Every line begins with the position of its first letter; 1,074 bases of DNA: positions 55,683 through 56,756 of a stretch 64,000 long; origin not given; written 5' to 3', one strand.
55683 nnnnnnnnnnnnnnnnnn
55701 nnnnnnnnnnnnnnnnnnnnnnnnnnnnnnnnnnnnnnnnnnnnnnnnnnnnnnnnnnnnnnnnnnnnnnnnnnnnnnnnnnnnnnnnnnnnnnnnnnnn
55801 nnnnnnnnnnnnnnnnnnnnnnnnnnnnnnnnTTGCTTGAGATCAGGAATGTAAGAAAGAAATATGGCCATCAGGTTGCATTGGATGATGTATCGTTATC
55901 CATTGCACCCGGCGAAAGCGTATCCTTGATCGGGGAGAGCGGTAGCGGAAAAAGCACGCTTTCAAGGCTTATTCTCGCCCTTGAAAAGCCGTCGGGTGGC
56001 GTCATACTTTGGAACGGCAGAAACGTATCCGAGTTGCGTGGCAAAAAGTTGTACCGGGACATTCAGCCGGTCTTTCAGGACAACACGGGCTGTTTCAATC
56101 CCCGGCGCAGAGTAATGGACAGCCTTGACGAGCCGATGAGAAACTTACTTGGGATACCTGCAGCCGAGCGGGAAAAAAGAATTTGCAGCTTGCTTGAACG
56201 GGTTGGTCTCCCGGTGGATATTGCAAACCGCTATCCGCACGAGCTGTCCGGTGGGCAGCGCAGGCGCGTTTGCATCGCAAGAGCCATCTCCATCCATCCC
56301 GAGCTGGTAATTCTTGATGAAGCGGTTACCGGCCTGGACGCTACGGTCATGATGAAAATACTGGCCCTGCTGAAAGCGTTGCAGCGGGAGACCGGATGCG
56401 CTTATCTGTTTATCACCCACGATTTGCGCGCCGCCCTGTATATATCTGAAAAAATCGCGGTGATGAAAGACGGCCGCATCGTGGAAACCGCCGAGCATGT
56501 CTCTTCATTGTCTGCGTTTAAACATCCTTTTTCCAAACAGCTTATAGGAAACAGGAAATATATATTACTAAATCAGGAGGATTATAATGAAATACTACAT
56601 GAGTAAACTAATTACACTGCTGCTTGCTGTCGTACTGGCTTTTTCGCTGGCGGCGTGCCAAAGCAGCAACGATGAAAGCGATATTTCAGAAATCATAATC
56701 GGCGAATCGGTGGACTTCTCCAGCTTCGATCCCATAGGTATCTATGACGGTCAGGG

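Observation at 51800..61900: Higher-G+C island without mobility genes: AraC regulator, peptide/nickel-type importer and two exporter-fold ABC proteins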

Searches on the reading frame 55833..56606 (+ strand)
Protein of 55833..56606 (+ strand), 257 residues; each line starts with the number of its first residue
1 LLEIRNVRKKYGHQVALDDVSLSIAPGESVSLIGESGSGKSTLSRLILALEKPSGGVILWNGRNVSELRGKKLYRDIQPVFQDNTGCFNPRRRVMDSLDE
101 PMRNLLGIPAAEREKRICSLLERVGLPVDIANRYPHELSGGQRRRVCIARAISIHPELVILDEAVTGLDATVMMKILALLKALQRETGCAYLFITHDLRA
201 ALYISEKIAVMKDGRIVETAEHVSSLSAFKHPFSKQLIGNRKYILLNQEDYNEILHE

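Call 3: search_protein_families(library=pfam, proteins=[window:55833-56606:+])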
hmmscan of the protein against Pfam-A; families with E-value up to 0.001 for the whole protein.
window:55833-56606:+ (257 aa): 4 families
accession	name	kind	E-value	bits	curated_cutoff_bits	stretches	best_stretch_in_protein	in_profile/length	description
PF00005.33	ABC_tran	-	7.9e-31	107.9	25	1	17-165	1-136/137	ABC transporter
PF13401.12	AAA_22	-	7.3e-05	23.5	27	0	30-199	8-127/130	AAA domain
PF13304.12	AAA_21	-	0.00012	22.7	27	0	132-197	232-299/304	AAA domain, putative AbiEii toxin, Type IV TA system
PF13191.12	AAA_16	-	0.00016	22.6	32.6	1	26-100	24-85/167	AAA ATPase domain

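Call 4: search_protein_families(library=ncbifam, proteins=[window:55833-56606:+])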
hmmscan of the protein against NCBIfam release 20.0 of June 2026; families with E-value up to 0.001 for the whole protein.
window:55833-56606:+ (257 aa): 188 families (the best 25 are shown)
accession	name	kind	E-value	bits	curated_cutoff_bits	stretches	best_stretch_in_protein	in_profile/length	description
TIGR02769.1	nickel_nikE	equivalog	1.6e-80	270.4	332.55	1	9-237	19-249/265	nickel import ATP-binding protein NikE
NF007739.0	PRK10419.1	subfamily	1.1e-76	257.9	354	1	7-237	18-250/268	nickel ABC transporter ATP-binding protein NikE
NF007613.0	PRK10261.1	equivalog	1e-61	209.2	1077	1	16-238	339-564/623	glutathione ABC transporter ATP-binding protein GsiA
NF008453.0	PRK11308.1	subfamily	1.2e-60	205.5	408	1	14-241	35-265/334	dipeptide ABC transporter ATP-binding protein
NF011659.0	PRK15079.1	equivalog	6.8e-54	182.8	540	1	15-238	38-265/334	murein tripeptide/oligopeptide ABC transporter ATP binding protein OppF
NF011713.0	PRK15134.1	equivalog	7.9e-54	183.1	834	1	7-238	292-526/529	microcin C ABC transporter ATP-binding protein YejF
NF043071.1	DppF_dipep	equivalog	4.6e-52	177.5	660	1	15-240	37-265/331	dipeptide ABC transporter ATP-binding subunit DppF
TIGR03265.1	PhnT2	equivalog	1e-48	166.4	457.7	1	2-248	5-245/353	putative 2-aminoethylphosphonate ABC transporter ATP-binding protein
NF011692.0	PRK15112.1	equivalog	7.3e-47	160.2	452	1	14-240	27-253/269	putrescine export ABC transporter ATP-binding protein SapF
NF047576.1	opine_ATP_CntF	equivalog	1.8e-46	158.5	385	1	7-244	10-256/264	staphylopine uptake ABC transporter ATP-binding protein CntF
TIGR00968.1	3a0106s01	subfamily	3.3e-46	157.7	342.75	1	3-239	2-232/237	sulfate ABC transporter ATP-binding protein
NF047578.1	opine_ATP_CntD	equivalog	6.7e-46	156.7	380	1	7-244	10-256/266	staphylopine uptake ABC transporter ATP-binding protein CntD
NF006987.0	PRK09452.1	equivalog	6.8e-46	156.7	482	1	2-220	18-230/378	spermidine/putrescine ABC transporter ATP-binding protein PotA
TIGR01186.1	proV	subfamily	1.6e-45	155.8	326.6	1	9-220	1-212/363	betaine/proline/choline family ABC transporter ATP-binding protein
TIGR02770.1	nickel_nikD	equivalog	1.7e-44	151.9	318.7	1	18-241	3-229/230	nickel import ATP-binding protein NikD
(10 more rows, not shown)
